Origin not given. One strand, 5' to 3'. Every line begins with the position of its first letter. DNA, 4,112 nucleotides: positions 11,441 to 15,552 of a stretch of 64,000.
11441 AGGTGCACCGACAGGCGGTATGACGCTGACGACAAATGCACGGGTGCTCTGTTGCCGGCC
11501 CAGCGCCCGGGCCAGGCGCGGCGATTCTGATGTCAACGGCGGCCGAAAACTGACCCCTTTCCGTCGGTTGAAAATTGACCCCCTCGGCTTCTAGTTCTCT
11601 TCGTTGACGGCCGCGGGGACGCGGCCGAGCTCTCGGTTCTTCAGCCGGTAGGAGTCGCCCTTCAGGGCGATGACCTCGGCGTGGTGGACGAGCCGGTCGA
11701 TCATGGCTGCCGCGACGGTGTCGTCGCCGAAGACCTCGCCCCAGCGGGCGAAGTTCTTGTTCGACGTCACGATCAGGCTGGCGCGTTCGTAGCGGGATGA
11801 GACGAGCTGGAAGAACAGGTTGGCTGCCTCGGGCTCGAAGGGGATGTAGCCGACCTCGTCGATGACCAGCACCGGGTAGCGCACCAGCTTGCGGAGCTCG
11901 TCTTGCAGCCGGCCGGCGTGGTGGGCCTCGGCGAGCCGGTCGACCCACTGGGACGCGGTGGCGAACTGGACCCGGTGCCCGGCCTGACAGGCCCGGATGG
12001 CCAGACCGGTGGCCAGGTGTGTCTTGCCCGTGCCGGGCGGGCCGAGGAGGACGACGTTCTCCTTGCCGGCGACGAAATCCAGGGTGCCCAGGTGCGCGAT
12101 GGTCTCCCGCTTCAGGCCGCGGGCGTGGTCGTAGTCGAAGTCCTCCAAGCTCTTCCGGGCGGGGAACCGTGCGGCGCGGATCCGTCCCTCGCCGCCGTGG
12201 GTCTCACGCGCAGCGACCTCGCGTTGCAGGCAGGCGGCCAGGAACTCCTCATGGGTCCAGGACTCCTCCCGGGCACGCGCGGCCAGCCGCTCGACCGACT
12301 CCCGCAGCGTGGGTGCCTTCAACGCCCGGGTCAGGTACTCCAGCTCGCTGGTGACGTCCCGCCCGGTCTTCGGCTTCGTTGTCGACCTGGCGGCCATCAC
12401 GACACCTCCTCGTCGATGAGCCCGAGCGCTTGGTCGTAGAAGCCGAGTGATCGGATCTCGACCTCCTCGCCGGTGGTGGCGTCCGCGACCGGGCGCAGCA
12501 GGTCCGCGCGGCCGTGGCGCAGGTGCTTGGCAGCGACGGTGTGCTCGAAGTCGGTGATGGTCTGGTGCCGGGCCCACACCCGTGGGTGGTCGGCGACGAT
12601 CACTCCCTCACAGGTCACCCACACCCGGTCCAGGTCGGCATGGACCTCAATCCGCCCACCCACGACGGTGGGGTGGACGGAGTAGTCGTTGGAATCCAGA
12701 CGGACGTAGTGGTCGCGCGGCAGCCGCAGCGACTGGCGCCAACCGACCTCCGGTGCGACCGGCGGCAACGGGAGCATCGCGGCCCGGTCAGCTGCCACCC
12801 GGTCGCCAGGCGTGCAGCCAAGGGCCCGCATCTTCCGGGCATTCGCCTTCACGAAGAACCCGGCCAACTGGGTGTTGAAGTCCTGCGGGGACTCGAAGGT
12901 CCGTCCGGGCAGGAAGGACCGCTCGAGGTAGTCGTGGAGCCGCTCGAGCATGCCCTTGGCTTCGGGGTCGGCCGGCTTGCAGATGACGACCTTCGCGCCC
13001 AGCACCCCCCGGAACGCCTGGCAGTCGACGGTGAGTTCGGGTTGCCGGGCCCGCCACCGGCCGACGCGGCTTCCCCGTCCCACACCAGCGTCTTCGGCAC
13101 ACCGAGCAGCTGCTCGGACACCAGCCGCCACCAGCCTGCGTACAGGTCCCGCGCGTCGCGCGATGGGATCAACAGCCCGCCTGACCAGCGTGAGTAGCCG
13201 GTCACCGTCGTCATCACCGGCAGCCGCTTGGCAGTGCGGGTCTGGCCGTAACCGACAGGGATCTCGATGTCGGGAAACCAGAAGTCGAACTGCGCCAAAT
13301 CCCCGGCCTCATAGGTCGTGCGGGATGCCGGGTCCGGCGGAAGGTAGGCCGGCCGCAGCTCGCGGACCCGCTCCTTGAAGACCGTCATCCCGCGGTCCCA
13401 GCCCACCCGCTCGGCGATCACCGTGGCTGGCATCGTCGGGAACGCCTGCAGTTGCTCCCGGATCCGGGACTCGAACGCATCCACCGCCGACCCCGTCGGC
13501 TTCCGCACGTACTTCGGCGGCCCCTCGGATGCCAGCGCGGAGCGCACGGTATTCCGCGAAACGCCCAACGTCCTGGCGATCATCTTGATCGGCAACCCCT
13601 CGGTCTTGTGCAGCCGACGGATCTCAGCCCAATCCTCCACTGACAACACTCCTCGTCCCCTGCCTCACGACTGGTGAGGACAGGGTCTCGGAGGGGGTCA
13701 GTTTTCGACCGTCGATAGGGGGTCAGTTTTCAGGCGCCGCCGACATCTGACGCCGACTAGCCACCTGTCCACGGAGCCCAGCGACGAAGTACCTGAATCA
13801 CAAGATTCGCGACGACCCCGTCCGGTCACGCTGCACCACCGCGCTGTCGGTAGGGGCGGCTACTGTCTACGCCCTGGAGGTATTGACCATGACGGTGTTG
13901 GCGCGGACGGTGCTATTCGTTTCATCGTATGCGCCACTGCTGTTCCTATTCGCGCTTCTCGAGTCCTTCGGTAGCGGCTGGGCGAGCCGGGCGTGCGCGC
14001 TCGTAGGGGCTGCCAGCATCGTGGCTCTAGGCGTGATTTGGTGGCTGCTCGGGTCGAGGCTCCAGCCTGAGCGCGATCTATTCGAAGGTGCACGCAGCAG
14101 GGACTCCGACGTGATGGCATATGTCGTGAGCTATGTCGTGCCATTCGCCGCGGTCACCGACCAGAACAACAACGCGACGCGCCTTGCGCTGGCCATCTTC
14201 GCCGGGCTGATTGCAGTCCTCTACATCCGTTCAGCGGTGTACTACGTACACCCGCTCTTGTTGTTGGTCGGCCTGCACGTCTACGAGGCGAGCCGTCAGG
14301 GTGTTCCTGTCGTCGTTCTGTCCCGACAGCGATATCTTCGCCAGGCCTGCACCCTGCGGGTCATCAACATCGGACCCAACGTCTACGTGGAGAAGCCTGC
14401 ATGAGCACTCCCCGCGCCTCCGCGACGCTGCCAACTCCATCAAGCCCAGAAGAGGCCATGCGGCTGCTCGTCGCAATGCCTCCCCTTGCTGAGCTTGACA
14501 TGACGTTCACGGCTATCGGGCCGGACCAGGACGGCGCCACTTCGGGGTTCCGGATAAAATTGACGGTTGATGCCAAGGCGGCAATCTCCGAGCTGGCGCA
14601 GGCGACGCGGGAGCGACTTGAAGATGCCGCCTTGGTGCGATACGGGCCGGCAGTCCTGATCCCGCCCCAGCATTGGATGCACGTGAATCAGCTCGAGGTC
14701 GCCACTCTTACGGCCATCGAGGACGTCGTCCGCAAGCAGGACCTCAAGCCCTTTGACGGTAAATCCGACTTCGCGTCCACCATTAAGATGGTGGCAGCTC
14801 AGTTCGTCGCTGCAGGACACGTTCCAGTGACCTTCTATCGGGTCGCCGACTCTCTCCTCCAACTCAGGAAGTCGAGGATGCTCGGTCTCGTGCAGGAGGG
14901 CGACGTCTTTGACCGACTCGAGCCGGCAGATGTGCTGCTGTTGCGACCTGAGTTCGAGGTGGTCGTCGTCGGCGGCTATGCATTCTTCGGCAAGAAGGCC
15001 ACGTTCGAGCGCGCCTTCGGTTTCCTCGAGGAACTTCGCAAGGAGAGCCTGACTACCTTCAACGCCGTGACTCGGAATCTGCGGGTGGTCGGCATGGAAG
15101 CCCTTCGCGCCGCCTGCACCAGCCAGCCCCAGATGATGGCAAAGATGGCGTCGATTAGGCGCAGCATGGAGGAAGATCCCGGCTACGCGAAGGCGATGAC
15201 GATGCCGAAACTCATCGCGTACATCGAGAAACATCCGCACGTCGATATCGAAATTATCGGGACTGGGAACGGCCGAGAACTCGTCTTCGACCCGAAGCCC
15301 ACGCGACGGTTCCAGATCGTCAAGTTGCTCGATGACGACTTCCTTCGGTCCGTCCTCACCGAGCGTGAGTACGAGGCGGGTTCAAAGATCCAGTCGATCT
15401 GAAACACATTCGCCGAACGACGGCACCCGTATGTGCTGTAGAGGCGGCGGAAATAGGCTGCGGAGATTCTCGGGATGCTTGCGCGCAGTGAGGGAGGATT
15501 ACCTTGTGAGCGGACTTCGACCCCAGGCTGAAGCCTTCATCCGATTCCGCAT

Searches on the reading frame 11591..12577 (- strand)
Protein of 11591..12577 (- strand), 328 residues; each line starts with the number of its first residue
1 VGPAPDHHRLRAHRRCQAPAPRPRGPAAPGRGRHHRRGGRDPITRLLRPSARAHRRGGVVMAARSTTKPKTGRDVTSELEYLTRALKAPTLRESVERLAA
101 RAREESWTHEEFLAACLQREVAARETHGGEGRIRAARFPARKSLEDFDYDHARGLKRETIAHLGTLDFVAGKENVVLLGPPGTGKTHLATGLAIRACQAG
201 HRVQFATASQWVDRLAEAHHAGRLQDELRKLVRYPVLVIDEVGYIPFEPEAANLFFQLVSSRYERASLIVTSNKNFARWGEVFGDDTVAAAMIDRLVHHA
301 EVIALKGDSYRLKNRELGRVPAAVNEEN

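Call 92: search_protein_families(library=padloc, max_evalue=1e-8, proteins=[window:11591-12577:-])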
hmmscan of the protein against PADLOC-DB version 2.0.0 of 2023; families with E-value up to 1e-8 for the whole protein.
window:11591-12577:- (328 aa): 1 family
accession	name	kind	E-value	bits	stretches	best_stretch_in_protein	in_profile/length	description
PDLC02630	DrmD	-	6.8e-58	194.2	1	85-320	14-252/260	DrmD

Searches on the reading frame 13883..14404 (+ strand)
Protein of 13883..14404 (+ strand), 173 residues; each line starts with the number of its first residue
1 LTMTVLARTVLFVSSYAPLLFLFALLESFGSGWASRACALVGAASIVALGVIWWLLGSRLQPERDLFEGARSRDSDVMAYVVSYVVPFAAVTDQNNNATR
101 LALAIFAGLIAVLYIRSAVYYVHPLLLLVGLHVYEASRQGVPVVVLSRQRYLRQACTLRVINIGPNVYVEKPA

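Call 92: search_protein_families(library=padloc, max_evalue=1e-8, proteins=[window:13883-14404:+])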
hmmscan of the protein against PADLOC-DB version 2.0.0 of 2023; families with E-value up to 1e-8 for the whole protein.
window:13883-14404:+ (173 aa): 11 families
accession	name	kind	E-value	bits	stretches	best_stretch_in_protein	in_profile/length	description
PDLC00208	KwaA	-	4.2e-20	70.2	1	3-171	1-184/190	Unknown function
PDLC00221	KwaA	-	1.2e-18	65.6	1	3-167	2-166/173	Unknown function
PDLC00216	KwaA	-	5.9e-14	50.7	1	3-169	2-169/173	Unknown function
PDLC00217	KwaA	-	1.3e-13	49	1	2-144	2-158/193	Unknown function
PDLC00215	KwaA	-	1.1e-12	46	1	1-147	1-169/196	Unknown function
PDLC00213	KwaA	-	1.2e-12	45.9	0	72-154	90-173/197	Unknown function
PDLC00214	KwaA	-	7.8e-12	43.5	1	45-149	52-157/181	Unknown function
PDLC00212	KwaA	-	3.8e-10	37.9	0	71-169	97-199/205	Unknown function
PDLC00210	KwaA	-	4.1e-10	38.1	1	7-156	5-153/169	Unknown function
PDLC00220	KwaA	-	5.9e-10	37.3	1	77-171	101-196/198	Unknown function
PDLC00219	KwaA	-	8.1e-10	37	1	72-170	88-190/194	Unknown function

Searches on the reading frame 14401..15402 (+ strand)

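Call 92: search_protein_families(library=padloc, max_evalue=1e-8, proteins=[window:14401-15402:+])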
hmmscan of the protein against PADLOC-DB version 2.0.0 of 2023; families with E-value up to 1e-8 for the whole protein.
window:14401-15402:+ (333 aa): 1 family
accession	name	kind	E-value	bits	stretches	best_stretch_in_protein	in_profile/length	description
PDLC00233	KwaB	-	7.3e-20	69.4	1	102-329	91-311/320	DUF4868 domain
